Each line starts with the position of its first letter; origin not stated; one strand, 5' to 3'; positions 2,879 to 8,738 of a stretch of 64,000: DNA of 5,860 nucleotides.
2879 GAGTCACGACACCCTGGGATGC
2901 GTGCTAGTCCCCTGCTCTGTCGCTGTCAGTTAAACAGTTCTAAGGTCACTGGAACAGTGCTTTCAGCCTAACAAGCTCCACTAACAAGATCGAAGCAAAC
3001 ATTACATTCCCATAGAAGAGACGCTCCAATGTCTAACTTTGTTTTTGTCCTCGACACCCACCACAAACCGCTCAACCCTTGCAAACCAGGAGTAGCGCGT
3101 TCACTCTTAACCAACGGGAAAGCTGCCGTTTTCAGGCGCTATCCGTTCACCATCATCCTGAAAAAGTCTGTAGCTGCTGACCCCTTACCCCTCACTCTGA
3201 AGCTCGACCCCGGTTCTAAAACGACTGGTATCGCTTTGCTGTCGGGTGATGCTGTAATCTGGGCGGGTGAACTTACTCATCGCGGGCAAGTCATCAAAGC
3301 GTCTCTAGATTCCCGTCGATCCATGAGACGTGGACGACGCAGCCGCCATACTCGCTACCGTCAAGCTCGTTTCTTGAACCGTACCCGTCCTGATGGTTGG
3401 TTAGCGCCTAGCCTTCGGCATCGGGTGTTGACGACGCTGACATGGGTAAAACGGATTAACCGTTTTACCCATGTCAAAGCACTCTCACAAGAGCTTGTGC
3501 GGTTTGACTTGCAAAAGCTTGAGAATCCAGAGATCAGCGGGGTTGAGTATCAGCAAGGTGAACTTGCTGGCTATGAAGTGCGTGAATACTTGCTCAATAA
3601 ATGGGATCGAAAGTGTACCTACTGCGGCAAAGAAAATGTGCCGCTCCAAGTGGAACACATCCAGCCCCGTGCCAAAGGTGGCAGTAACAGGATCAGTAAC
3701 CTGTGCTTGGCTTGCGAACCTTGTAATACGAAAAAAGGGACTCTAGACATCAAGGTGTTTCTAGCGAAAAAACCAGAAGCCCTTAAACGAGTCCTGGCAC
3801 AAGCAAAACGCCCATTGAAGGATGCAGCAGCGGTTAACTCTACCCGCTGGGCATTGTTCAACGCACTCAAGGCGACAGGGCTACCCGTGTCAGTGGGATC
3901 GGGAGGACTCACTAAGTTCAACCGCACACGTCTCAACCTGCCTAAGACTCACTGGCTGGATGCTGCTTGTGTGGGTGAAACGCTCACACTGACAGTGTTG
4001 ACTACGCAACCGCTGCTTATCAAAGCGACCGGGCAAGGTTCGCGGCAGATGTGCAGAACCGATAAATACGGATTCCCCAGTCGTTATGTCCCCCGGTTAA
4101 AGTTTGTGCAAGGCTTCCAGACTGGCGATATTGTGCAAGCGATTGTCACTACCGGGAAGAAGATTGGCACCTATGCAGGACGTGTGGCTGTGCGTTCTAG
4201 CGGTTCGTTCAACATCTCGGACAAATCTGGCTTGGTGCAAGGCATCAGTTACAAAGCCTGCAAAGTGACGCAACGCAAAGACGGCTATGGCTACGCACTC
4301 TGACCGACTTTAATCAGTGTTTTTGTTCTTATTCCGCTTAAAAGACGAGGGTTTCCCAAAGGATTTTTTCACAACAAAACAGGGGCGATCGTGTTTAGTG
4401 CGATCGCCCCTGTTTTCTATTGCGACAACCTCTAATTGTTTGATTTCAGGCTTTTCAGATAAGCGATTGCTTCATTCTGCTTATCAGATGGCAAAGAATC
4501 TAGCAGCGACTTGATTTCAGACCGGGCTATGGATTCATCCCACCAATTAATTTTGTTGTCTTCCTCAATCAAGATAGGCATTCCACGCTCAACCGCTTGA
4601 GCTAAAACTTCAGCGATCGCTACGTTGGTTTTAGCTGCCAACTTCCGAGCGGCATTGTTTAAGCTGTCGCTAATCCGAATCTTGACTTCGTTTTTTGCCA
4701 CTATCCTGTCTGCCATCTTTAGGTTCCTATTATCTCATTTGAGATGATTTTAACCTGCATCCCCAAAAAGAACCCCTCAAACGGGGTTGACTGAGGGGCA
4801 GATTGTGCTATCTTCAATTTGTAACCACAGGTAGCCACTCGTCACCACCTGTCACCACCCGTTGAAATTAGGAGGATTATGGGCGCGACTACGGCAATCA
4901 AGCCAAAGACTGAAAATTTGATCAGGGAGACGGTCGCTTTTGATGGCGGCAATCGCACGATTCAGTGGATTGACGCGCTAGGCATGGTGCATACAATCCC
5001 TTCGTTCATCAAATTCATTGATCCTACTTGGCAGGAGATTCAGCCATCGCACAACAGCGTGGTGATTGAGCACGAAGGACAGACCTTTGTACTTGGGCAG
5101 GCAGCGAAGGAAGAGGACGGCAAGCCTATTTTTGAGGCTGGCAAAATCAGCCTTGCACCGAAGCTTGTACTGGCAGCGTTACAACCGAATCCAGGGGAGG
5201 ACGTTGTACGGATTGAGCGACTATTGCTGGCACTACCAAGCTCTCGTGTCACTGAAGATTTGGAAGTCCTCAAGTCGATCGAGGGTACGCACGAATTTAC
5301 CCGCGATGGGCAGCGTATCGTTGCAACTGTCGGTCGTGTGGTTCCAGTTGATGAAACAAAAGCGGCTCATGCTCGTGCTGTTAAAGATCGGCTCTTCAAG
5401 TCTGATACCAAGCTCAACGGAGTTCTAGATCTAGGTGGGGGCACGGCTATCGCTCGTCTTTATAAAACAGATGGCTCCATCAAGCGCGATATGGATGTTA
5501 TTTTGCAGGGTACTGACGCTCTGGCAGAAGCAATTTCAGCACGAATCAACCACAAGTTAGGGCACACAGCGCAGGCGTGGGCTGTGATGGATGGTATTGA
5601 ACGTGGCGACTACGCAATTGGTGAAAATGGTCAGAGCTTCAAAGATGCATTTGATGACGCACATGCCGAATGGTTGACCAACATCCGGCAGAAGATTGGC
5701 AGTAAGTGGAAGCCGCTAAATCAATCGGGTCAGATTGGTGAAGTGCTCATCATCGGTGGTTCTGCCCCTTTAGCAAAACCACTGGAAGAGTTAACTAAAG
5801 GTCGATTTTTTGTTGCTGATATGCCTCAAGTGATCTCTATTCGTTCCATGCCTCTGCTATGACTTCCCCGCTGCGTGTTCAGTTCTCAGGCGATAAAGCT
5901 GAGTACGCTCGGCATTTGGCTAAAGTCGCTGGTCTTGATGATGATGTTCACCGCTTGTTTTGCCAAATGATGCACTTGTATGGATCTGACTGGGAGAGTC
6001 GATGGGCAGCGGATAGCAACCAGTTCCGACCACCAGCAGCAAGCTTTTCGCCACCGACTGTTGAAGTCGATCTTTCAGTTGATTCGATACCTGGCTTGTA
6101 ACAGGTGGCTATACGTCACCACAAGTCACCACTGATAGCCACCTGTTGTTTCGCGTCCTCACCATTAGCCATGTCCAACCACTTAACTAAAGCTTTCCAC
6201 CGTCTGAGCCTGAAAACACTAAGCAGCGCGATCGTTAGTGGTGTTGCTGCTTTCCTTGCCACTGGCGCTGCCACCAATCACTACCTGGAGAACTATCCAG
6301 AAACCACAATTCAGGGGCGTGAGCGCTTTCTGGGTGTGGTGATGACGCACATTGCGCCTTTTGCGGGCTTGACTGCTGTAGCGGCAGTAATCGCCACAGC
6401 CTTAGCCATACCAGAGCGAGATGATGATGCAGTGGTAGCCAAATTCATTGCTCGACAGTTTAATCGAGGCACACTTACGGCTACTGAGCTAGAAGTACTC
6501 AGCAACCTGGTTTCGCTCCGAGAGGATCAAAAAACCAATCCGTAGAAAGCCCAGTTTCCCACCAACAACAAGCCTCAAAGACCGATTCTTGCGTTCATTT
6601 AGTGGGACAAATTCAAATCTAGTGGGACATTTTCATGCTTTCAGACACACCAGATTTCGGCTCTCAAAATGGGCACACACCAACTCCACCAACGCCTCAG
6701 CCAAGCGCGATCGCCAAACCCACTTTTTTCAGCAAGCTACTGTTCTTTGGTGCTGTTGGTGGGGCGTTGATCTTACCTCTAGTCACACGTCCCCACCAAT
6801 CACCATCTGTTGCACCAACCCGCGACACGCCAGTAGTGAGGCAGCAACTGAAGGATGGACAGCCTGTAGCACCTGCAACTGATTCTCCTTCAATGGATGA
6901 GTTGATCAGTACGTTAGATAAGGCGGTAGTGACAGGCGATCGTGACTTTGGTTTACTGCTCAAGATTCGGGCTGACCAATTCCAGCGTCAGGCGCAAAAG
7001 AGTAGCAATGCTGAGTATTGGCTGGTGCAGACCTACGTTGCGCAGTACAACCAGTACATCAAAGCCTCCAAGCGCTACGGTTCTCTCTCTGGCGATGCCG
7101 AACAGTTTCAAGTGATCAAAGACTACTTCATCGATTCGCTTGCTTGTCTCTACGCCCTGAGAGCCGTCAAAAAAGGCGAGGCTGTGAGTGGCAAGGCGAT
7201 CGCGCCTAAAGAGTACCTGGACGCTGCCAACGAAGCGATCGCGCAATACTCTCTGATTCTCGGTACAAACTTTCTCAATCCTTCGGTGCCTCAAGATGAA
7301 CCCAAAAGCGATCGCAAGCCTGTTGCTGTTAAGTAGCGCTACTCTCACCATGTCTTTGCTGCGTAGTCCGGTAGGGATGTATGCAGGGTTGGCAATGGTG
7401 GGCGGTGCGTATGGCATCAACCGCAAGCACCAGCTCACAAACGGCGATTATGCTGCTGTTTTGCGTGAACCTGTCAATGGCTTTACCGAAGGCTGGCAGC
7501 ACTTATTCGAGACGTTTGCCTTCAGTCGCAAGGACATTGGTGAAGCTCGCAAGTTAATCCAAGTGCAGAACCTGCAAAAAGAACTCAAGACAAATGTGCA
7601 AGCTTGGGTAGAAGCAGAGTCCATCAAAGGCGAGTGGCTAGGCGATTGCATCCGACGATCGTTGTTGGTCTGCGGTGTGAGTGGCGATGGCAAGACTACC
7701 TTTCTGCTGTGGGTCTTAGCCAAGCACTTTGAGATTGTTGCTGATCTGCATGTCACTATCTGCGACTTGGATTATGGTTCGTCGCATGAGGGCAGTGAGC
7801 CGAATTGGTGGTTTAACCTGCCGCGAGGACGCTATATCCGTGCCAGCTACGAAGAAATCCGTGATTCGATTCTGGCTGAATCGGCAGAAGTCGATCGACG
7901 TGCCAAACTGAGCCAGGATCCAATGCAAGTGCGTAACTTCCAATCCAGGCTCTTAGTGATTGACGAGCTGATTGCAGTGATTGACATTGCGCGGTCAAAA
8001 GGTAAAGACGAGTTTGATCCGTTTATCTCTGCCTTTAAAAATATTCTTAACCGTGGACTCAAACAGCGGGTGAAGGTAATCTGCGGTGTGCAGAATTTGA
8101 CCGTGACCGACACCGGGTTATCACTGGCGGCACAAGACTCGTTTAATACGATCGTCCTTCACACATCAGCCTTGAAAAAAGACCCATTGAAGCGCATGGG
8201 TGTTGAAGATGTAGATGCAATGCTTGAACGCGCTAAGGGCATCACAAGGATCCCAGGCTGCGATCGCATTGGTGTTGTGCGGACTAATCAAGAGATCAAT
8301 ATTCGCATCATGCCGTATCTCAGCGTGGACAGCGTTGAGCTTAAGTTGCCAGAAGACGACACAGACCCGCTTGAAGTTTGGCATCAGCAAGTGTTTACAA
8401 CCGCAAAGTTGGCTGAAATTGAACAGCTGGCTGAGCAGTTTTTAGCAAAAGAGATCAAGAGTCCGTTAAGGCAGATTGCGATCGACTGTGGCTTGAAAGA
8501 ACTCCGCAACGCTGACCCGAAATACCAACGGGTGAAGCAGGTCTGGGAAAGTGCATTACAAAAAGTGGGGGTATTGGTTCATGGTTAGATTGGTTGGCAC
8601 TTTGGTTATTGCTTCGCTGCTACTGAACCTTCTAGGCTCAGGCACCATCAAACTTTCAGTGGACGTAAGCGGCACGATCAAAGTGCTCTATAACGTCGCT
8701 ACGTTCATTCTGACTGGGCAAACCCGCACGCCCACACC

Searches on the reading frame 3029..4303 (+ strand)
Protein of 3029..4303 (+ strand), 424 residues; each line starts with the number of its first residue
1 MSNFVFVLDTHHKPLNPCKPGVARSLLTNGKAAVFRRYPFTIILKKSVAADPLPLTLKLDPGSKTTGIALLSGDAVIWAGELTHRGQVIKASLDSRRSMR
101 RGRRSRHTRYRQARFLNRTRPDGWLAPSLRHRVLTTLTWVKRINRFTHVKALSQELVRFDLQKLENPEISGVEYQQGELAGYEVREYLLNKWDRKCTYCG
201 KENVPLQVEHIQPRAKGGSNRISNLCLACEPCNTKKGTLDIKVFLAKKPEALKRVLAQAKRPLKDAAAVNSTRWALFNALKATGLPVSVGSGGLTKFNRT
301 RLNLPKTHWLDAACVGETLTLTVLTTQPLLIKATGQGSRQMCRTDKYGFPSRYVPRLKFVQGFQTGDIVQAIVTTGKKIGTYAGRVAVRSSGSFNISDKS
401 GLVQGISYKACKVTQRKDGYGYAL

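Call 19: search_protein_families(library=pfam, proteins=[window:3029-4303:+], max_evalue=0.001)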
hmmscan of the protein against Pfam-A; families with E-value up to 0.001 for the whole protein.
window:3029-4303:+ (424 aa): 3 families
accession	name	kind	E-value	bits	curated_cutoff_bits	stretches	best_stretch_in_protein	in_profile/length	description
PF14239.11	RRXRR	-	9.8e-73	244.2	25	1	5-177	1-174/174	RRXRR protein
PF01844.29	HNH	-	1.5e-12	47.9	21.4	1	196-237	1-45/47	HNH endonuclease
PF14279.12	HNH_5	-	5.8e-11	42.6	27.5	1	196-238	1-45/56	HNH endonuclease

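Call 20: search_protein_families(library=phrogs, proteins=[window:3029-4303:+], max_evalue=0.001)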
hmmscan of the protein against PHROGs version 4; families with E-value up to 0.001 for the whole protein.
window:3029-4303:+ (424 aa): 26 families (the best 25 are shown)
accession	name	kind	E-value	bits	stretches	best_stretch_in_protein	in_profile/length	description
phrog_2214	-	DNA, RNA and nucleotide metabolism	3.5e-157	524.9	1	1-422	1-427/429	HNH endonuclease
phrog_119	-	DNA, RNA and nucleotide metabolism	1.6e-21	77.6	1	5-312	2-313/443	HNH endonuclease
phrog_2118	-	DNA, RNA and nucleotide metabolism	1.6e-17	65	1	183-255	166-240/301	HNH endonuclease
phrog_7785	-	DNA, RNA and nucleotide metabolism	7.1e-15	56.3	1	184-261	61-136/147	HNH endonuclease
phrog_32617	-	unknown function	6e-12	45.8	1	3-161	19-187/382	-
phrog_1271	-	DNA, RNA and nucleotide metabolism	7.6e-12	46.3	1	175-266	248-346/361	HNH endonuclease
phrog_16726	-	DNA, RNA and nucleotide metabolism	8.3e-12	46.4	1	181-238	81-142/308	HNH endonuclease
phrog_5718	-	DNA, RNA and nucleotide metabolism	3.4e-11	43.8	1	163-247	100-184/394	HNH endonuclease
phrog_6050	-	DNA, RNA and nucleotide metabolism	1.2e-10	41.8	1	185-238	303-359/402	HNH endonuclease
phrog_1035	-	DNA, RNA and nucleotide metabolism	3.3e-10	41.3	1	111-249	115-223/271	endonuclease VII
phrog_14314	-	DNA, RNA and nucleotide metabolism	1.2e-09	39.9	1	188-239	11-64/252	HNH endonuclease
phrog_144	-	DNA, RNA and nucleotide metabolism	9.8e-09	36.1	1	184-254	75-152/175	HNH endonuclease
phrog_16986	-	unknown function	1.4e-08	35.7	1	188-237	15-66/248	-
phrog_589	-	DNA, RNA and nucleotide metabolism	1.2e-07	32.6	1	184-236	82-138/179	HNH endonuclease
phrog_333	-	DNA, RNA and nucleotide metabolism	1.5e-07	32.7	1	185-236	25-78/138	HNH endonuclease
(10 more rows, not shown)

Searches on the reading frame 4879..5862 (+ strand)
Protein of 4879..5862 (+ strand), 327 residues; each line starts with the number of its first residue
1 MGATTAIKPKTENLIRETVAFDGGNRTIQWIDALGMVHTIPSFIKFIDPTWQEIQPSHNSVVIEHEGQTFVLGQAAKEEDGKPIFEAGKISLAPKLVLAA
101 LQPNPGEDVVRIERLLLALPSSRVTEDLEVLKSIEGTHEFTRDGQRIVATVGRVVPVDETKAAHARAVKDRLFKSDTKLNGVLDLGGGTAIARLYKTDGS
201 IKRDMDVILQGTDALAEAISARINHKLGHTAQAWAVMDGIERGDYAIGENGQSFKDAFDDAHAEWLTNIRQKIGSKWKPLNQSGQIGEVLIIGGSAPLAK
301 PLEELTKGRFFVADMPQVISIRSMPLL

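Call 19: search_protein_families(library=pfam, proteins=[window:4879-5862:+], max_evalue=0.001)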
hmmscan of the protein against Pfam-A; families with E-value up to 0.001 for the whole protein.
window:4879-5862:+ (327 aa): 0 families

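Call 20: search_protein_families(library=phrogs, proteins=[window:4879-5862:+], max_evalue=0.001)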
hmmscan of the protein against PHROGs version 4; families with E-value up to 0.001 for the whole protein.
window:4879-5862:+ (327 aa): 1 family
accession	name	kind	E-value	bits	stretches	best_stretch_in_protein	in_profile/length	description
phrog_691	-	DNA, RNA and nucleotide metabolism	8.4e-14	52.5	1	18-301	5-293/329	partition protein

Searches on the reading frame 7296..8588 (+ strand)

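Call 19: search_protein_families(library=pfam, proteins=[window:7296-8588:+], max_evalue=0.001)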
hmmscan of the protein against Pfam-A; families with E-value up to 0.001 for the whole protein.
window:7296-8588:+ (430 aa): 0 families

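Call 20: search_protein_families(library=phrogs, proteins=[window:7296-8588:+], max_evalue=0.001)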
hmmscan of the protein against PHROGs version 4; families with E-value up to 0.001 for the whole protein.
window:7296-8588:+ (430 aa): 1 family
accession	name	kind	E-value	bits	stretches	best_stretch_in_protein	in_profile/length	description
phrog_5846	-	DNA, RNA and nucleotide metabolism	0.00069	20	0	94-269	21-107/380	clamp loader of DNA polymerase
